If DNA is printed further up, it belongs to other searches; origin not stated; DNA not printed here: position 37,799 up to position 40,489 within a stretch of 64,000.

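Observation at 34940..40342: Translationally coupled UbiD-like decarboxylase + CoxM/CoxS/CoxL-type molybdenum hydroxylase four-gene operon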

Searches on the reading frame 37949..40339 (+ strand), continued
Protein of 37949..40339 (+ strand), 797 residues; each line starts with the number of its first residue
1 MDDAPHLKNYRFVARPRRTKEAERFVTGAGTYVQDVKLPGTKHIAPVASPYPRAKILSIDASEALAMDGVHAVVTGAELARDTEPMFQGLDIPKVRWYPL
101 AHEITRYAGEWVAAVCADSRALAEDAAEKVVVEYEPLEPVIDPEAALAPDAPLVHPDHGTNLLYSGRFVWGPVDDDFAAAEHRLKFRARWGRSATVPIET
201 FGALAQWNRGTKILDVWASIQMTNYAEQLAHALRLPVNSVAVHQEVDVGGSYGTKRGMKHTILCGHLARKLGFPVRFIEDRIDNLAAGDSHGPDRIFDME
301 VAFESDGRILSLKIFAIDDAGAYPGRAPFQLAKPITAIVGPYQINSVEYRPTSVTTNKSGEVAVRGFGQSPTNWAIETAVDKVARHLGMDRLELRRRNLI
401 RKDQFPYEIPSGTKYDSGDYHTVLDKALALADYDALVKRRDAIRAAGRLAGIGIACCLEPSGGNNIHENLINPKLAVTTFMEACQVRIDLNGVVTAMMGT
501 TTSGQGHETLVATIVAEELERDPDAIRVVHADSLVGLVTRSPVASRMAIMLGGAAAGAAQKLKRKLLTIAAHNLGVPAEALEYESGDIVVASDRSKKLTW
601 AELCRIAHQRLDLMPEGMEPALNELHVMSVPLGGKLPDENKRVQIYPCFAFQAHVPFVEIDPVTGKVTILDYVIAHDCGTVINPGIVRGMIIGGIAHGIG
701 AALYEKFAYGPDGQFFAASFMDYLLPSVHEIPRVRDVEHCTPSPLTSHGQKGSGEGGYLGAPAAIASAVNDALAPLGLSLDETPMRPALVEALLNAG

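Call 48: search_solved_structures(query=window:37949-40339:+, max_evalue=1e-80, show_alignments=5)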
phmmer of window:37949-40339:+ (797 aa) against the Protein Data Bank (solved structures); distinct sequences matched with E-value up to 1e-80: 6.
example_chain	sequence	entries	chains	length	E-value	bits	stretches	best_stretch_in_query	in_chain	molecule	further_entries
8uem_A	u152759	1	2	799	3.7e-113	382.3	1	19-790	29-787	Carbon monoxide dehydrogenase (Large chain), CoxL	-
1t3q_B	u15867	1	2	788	2.1e-109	369.9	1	20-789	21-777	quinoline 2-oxidoreductase large subunit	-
1ffu_B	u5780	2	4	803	4.1e-100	339.2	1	16-781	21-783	CUTL, MOLYBDOPROTEIN OF CARBON MONOXIDE DEHYDROGENASE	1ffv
7dqx_A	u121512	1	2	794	2.6e-93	316.7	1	19-789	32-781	6-hydroxypseudooxynicotine dehydrogenase complex subunit gamma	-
1n5w_B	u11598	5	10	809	1.3e-89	304.4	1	16-777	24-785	Carbon monoxide dehydrogenase large chain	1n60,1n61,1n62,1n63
1zxi_B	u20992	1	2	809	1.6e-89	304.1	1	16-777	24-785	Carbon monoxide dehydrogenase large chain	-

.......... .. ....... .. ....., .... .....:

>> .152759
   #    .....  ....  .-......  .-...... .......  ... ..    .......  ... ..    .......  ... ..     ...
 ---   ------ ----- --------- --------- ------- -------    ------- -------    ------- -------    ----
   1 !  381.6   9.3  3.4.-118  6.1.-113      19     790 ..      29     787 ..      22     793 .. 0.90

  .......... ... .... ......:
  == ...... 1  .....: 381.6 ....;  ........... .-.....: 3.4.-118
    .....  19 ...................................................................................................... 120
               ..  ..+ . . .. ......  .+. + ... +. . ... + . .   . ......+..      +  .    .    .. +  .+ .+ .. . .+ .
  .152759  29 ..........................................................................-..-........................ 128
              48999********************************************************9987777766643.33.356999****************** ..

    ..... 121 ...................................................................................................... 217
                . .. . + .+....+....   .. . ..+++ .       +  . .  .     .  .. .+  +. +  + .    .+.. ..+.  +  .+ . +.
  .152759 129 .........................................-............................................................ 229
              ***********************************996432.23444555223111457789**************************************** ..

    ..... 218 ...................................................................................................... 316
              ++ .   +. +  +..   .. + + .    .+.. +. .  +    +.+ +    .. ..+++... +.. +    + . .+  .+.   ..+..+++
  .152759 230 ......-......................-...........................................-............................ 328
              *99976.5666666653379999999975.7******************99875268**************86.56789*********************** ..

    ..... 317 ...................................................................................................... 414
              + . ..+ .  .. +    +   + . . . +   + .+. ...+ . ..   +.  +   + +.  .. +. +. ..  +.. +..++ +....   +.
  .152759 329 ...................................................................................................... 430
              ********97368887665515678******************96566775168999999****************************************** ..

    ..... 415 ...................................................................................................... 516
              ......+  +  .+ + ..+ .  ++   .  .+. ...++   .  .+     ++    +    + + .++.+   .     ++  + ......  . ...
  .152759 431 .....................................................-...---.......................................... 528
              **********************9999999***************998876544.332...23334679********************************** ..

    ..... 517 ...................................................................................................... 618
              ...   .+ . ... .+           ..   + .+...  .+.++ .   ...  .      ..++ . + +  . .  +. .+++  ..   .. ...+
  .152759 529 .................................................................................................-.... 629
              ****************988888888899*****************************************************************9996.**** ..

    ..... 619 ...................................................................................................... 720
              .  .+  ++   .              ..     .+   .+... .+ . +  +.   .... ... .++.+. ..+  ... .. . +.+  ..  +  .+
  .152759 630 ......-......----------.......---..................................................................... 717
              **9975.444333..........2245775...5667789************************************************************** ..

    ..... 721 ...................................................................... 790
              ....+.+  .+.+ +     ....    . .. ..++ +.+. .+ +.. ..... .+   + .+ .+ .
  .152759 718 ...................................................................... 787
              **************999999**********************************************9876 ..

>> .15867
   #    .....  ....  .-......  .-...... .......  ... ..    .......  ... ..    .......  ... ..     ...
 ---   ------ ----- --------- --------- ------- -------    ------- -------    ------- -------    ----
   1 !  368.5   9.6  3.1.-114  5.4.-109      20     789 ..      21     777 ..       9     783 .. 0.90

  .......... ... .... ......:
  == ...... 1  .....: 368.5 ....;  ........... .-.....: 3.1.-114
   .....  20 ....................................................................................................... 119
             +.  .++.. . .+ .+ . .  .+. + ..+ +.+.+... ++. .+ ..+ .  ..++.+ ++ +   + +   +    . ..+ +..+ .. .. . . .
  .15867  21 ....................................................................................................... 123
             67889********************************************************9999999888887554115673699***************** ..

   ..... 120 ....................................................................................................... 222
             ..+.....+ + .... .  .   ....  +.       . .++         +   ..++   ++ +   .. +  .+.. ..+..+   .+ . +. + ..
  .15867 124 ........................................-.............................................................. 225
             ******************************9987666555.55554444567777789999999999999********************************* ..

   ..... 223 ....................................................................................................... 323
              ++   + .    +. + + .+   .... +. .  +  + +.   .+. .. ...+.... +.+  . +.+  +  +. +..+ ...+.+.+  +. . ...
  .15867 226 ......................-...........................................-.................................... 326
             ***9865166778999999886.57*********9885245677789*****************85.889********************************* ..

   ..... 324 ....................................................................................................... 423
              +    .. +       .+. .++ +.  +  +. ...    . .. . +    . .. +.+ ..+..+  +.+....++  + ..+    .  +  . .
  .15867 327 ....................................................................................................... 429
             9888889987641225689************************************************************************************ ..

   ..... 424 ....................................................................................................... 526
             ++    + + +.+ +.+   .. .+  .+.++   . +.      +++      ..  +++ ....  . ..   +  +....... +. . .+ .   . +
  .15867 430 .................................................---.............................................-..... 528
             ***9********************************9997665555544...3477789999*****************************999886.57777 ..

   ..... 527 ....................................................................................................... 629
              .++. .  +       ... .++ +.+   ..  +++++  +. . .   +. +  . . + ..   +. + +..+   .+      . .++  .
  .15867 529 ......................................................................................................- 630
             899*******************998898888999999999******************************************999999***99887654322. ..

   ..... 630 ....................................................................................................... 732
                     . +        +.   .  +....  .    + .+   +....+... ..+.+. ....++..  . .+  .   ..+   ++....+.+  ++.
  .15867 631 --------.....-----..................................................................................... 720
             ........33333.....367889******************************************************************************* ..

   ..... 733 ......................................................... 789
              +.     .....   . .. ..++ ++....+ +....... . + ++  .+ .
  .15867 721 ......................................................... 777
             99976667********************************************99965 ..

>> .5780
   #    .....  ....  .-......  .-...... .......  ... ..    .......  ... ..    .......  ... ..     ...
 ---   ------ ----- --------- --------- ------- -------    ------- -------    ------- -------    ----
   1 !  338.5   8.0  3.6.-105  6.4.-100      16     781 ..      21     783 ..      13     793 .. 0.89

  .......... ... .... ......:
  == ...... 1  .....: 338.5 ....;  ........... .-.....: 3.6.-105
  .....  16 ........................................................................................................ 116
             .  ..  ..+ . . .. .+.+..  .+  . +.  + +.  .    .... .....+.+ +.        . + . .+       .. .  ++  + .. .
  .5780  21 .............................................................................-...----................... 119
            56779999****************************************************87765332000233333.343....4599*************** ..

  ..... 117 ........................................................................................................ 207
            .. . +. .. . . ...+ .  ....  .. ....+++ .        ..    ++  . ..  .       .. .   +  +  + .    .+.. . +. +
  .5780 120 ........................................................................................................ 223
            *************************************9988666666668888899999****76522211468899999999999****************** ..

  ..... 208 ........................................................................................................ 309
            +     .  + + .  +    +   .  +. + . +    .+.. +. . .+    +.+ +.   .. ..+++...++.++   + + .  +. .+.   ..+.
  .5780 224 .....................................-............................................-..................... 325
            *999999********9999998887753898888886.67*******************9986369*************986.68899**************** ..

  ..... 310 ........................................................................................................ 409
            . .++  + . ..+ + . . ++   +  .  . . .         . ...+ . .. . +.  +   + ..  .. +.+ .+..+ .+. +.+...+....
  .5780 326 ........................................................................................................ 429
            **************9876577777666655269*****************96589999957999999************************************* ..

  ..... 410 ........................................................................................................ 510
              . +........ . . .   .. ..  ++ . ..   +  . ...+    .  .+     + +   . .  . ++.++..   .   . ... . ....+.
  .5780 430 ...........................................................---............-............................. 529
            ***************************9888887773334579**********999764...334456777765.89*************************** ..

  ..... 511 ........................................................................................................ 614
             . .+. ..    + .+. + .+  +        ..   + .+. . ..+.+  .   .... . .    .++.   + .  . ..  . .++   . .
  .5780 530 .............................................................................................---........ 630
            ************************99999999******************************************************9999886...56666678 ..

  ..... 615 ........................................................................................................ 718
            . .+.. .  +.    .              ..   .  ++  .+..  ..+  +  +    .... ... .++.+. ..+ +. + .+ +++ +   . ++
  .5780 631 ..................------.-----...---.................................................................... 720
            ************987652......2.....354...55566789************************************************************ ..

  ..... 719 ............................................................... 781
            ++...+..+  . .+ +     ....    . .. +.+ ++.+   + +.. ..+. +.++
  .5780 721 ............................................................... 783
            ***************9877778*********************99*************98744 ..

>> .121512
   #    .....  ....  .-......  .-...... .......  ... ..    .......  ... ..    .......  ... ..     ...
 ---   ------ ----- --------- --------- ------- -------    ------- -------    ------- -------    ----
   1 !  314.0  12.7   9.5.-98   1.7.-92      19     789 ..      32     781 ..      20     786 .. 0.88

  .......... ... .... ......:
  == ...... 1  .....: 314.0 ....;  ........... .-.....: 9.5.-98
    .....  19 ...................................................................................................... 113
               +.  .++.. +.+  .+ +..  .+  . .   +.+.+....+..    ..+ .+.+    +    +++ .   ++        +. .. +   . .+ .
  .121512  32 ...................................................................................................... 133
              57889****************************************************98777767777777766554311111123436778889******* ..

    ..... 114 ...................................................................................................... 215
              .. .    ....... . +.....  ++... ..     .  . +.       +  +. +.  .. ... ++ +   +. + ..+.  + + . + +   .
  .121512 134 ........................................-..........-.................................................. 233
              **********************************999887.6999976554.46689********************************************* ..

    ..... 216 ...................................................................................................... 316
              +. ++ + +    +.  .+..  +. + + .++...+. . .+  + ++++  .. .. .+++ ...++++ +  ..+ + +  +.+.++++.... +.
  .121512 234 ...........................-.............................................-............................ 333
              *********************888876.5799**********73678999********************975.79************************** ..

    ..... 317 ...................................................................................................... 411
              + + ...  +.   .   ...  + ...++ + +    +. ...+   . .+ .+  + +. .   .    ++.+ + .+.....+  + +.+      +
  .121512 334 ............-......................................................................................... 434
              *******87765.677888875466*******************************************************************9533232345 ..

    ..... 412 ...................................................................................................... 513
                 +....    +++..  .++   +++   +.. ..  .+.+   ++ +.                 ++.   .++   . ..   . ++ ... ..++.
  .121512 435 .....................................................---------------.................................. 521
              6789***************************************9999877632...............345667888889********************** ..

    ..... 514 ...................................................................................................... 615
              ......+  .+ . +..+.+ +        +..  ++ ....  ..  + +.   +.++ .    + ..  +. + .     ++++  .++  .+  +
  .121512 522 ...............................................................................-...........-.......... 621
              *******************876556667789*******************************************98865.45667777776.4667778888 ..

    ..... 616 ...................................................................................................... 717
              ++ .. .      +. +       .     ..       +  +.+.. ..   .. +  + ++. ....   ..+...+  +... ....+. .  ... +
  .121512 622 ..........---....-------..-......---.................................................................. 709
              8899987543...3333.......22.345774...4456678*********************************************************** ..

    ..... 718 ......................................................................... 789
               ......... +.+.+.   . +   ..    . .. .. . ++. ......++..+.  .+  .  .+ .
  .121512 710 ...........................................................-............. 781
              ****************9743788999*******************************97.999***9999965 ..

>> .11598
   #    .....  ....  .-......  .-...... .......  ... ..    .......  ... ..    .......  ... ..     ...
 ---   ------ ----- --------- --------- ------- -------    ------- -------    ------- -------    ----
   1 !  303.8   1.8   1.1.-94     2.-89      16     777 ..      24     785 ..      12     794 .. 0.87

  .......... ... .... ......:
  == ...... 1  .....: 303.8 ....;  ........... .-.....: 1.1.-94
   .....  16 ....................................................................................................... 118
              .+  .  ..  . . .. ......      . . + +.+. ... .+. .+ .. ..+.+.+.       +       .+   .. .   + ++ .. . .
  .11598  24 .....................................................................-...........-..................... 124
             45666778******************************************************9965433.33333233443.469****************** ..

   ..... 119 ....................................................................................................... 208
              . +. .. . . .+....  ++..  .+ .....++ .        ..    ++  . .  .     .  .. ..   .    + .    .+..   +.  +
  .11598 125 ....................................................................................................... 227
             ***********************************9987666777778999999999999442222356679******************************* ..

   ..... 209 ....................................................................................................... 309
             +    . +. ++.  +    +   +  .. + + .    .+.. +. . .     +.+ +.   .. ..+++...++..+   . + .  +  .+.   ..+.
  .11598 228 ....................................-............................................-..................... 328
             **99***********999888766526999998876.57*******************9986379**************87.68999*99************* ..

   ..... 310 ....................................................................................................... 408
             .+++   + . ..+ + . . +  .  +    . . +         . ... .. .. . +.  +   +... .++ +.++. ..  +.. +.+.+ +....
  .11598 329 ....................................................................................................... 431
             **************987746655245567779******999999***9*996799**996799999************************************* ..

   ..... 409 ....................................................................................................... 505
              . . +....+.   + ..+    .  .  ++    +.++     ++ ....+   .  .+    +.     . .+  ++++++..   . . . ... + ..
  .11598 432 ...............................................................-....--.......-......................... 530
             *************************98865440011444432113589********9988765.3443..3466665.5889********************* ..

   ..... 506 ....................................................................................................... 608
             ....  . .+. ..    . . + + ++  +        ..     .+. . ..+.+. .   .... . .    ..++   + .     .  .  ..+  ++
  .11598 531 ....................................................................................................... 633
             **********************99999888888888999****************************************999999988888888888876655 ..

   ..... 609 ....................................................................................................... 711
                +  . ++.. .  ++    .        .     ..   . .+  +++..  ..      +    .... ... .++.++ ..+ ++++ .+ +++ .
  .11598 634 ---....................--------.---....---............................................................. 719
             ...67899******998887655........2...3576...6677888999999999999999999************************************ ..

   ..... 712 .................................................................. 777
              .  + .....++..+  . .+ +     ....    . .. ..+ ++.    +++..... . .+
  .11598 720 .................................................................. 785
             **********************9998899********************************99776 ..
